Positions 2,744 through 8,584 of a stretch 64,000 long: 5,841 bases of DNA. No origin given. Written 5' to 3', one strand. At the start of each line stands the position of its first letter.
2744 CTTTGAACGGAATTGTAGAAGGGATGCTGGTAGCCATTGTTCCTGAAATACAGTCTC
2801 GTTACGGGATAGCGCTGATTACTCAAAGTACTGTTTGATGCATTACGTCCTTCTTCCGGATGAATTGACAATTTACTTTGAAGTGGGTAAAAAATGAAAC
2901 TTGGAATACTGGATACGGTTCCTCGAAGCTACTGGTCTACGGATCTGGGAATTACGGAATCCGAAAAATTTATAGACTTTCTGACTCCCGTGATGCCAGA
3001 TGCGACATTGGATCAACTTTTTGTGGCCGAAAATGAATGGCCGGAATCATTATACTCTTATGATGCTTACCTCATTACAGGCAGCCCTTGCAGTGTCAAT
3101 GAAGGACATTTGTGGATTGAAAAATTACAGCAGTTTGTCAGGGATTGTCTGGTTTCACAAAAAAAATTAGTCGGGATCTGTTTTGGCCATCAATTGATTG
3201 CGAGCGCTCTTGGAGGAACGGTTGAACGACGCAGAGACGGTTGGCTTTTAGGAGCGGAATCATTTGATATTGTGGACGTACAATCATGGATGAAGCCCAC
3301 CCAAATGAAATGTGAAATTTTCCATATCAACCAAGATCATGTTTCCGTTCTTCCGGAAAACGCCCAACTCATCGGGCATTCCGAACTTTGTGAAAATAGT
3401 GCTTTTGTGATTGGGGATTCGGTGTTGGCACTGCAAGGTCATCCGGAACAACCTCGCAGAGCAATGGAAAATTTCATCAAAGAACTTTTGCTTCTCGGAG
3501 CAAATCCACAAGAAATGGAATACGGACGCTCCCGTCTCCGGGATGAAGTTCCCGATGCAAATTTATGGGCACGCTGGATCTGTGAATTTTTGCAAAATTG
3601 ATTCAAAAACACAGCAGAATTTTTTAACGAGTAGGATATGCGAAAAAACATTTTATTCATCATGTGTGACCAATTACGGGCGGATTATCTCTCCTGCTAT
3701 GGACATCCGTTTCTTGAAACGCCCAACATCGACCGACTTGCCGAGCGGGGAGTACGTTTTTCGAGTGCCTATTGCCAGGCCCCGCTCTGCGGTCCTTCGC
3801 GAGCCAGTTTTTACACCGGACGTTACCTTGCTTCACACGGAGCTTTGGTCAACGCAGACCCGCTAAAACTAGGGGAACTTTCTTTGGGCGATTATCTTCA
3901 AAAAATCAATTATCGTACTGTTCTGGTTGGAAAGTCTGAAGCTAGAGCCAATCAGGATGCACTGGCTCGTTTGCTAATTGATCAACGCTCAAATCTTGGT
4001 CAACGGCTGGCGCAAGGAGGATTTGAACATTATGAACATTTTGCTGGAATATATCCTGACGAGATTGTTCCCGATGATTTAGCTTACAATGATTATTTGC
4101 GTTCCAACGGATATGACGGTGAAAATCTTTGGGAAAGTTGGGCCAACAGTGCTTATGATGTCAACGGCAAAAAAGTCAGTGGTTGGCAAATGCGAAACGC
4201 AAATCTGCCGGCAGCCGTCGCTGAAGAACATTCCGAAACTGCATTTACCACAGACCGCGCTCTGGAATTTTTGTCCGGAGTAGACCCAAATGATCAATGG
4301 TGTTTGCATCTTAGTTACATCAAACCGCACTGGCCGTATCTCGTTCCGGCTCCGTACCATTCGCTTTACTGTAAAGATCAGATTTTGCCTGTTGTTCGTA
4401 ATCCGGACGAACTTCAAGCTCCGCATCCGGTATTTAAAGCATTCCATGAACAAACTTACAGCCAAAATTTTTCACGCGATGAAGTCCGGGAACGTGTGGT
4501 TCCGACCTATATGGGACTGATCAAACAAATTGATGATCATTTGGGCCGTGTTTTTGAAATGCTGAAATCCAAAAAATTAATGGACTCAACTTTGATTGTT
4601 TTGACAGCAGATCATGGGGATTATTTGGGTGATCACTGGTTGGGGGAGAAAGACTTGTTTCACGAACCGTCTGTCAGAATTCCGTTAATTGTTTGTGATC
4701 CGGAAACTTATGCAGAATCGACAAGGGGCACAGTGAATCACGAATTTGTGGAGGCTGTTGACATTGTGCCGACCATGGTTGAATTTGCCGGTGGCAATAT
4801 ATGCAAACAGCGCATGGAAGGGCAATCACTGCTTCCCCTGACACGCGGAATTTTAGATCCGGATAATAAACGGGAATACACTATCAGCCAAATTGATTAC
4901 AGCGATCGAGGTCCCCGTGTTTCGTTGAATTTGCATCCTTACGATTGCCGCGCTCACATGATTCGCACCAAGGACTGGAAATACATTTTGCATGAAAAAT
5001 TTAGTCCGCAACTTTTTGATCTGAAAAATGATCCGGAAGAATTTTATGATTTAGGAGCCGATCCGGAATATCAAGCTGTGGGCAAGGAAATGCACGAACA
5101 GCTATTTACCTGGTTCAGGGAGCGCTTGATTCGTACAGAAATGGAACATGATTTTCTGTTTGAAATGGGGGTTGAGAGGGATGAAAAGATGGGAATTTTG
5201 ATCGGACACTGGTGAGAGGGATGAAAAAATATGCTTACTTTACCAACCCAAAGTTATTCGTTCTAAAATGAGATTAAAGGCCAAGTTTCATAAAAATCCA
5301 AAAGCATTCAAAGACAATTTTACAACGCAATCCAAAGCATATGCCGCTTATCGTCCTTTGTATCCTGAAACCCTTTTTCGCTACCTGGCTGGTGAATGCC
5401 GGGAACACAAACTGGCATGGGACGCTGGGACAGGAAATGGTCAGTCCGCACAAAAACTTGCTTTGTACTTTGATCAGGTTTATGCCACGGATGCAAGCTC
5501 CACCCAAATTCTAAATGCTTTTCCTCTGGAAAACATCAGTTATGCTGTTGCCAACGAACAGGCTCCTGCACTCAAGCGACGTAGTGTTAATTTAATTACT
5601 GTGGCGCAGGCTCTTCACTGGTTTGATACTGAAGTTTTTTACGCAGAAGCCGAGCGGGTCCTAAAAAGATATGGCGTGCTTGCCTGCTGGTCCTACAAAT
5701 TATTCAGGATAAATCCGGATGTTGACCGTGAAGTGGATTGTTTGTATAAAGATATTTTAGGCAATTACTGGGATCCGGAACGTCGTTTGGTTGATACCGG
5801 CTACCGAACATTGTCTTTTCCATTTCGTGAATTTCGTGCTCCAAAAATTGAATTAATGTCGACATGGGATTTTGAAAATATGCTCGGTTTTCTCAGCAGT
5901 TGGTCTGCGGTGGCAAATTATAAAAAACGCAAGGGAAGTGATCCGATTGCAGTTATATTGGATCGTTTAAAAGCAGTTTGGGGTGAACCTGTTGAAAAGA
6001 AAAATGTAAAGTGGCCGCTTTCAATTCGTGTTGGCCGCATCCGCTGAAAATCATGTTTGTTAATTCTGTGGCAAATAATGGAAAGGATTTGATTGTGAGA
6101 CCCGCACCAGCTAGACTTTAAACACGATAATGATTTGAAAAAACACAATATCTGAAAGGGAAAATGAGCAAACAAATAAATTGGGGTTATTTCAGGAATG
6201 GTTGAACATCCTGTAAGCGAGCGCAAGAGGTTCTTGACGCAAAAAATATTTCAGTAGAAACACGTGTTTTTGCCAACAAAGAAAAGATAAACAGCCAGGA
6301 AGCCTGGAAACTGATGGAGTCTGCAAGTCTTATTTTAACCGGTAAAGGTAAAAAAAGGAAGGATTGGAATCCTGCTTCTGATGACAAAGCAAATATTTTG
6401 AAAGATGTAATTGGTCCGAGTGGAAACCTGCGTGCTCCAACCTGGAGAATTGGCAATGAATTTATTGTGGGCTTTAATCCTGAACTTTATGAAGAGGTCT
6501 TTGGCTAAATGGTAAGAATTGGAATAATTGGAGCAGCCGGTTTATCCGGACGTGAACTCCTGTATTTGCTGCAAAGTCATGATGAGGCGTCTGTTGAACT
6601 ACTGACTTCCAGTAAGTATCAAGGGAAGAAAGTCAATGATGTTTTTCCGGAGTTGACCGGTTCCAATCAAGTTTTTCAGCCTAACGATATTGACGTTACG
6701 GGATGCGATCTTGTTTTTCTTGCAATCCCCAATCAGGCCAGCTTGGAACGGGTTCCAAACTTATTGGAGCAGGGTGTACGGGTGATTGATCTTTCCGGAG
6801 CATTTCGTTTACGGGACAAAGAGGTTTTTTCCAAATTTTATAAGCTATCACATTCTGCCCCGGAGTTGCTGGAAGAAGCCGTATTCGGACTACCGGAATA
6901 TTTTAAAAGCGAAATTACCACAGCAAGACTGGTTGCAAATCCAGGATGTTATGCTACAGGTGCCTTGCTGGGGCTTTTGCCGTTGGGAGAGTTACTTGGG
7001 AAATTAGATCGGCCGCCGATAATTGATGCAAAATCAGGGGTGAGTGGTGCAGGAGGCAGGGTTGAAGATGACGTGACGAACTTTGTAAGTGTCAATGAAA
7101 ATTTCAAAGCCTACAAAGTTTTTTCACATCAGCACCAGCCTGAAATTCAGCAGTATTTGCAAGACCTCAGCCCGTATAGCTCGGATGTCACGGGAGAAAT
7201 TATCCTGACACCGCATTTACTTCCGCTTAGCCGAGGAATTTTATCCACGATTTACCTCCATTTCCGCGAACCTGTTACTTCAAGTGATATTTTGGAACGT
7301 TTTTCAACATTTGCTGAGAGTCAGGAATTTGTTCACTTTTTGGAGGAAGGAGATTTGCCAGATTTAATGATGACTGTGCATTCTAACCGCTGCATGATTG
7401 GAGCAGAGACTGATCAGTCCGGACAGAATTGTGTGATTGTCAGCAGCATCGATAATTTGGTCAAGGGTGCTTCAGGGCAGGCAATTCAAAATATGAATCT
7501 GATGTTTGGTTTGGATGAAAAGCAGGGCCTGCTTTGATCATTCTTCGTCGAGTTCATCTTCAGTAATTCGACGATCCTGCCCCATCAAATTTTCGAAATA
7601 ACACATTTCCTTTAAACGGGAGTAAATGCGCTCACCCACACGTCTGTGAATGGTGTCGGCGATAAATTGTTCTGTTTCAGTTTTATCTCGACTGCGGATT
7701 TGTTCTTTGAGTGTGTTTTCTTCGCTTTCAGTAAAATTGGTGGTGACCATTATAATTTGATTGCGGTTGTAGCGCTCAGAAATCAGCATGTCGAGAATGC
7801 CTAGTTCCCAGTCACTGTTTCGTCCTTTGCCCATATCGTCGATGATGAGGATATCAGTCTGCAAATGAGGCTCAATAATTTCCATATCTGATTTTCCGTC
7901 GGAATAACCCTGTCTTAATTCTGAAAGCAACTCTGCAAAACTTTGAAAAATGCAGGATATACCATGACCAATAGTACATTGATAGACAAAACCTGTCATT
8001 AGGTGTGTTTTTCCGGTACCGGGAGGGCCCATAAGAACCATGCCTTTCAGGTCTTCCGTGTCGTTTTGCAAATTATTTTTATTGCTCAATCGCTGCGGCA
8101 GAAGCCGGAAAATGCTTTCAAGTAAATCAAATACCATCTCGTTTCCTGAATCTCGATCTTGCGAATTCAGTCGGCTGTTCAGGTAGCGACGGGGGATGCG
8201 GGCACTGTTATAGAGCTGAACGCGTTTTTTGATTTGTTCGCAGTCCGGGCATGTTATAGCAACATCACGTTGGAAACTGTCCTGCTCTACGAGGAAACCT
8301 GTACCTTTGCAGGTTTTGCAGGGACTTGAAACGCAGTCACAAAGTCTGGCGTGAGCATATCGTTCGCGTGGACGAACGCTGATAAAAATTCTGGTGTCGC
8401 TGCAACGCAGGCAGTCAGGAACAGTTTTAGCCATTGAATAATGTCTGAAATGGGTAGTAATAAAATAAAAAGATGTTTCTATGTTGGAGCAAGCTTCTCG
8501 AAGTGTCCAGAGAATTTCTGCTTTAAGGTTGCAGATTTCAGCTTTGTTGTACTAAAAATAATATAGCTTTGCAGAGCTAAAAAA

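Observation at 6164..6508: In-frame TGA hides a U-x-x-C selenoprotein of the ArsC/Spx family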

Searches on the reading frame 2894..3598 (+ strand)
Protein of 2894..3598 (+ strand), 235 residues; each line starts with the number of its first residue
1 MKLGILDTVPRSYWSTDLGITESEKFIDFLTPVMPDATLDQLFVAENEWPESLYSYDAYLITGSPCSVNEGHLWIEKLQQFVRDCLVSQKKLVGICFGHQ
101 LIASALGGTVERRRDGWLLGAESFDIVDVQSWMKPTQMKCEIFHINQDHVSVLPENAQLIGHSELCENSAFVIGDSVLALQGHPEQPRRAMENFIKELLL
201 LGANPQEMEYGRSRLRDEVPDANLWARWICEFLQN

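Call 50: search_protein_families(library=pfam, proteins=[window:2894-3598:+], max_evalue=0.00001)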
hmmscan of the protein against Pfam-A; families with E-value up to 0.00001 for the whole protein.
window:2894-3598:+ (235 aa): 1 family
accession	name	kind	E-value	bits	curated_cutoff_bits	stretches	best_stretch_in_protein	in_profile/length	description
PF00117.34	GATase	-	4.3e-13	49.8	22.8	1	52-190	39-177/190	Glutamine amidotransferase class-I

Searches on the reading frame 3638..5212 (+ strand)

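Call 50: search_protein_families(library=pfam, proteins=[window:3638-5212:+], max_evalue=0.00001)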
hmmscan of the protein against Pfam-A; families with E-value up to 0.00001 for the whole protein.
window:3638-5212:+ (525 aa): 3 families
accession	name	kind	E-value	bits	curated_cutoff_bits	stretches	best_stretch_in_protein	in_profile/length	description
PF00884.28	Sulfatase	-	1.3e-50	172.8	25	1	3-385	1-300/301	Sulfatase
PF16347.10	SGSH_C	-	1.2e-16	61.7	29.3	1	331-490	1-149/154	N-sulphoglucosamine sulphohydrolase, C-terminal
PF01663.27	Phosphodiest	-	2e-13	51.1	23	1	6-69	2-62/342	Type I phosphodiesterase / nucleotide pyrophosphatase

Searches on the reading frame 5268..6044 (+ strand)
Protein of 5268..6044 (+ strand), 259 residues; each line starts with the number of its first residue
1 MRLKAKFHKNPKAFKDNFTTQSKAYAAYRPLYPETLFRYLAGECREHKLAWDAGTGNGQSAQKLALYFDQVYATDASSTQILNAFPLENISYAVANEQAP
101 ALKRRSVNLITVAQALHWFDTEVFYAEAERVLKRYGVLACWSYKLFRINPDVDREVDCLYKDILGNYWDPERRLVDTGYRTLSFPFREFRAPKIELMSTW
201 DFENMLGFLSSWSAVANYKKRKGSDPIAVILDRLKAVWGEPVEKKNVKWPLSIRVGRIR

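Call 50: search_protein_families(library=pfam, proteins=[window:5268-6044:+], max_evalue=0.00001)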
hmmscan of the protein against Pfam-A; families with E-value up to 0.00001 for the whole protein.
window:5268-6044:+ (259 aa): 2 families
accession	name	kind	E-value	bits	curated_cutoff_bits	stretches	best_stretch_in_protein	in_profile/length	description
PF08241.18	Methyltransf_11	-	4.5e-11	43.7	21.2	1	52-140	2-95/95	Methyltransferase domain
PF13649.12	Methyltransf_25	-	7.2e-07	30.2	27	1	52-136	3-97/97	Methyltransferase domain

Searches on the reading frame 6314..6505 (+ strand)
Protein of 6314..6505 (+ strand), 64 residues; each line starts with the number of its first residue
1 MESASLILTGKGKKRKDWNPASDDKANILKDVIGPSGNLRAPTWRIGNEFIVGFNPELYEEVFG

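Call 4: search_protein_families(library=pfam, proteins=[window:6314-6505:+], max_evalue=1)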
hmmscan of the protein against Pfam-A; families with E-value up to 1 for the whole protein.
seq(64 aa): 0 families
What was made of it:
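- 6314..6508 (+): The 64-aa ORF that gene callers report. It is the C-terminal fragment of the real gene and not a gene in its own right. The fragment has no Pfam hit (call 4).
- The 64-aa fragment lacks strand beta-1 and the active site, and has no family hit (call 4).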

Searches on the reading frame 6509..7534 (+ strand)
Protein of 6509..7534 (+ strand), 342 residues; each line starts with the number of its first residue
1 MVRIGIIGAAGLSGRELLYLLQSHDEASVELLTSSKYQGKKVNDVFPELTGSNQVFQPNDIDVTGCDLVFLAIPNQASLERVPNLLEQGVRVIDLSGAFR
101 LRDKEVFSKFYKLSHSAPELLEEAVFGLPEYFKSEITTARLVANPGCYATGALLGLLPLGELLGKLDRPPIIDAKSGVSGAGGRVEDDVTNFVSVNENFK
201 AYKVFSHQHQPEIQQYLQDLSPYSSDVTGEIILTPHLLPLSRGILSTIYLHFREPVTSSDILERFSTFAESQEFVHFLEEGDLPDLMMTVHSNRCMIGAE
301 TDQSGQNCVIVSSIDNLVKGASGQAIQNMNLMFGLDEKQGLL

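Call 50: search_protein_families(library=pfam, proteins=[window:6509-7534:+], max_evalue=0.00001)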
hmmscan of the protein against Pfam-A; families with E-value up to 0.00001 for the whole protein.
window:6509-7534:+ (342 aa): 3 families
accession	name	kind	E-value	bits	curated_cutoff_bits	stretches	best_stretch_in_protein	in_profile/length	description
PF22698.1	Semialdhyde_dhC_1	-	6.1e-46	156.7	27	1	147-316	1-165/165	Semialdehyde dehydrogenase, dimerisation domain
PF01118.30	Semialdhyde_dh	-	2e-26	93.2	26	1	3-138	1-120/121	Semialdehyde dehydrogenase, NAD binding domain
PF02774.23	Semialdhyde_dhC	-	1.5e-18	68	26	1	161-319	6-184/184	Semialdehyde dehydrogenase, dimerisation domain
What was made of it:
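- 6509..7537 (+): argC-like gene (N-acetyl-gamma-glutamyl-phosphate reductase family). Its ATG directly abuts the selenoprotein stop codon, so the two genes are probably co-transcribed. Pfam Semialdhyde_dh and Semialdhyde_dhC_1 (call 50).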

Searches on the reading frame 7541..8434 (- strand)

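Call 50: search_protein_families(library=pfam, proteins=[window:7541-8434:-], max_evalue=0.00001)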
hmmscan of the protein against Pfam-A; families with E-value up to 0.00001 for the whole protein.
window:7541-8434:- (298 aa): 1 family
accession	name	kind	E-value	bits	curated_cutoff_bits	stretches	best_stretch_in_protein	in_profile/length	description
PF01695.23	IstB_IS21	-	5e-17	62.6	24.1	1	127-234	90-194/238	IstB-like ATP binding protein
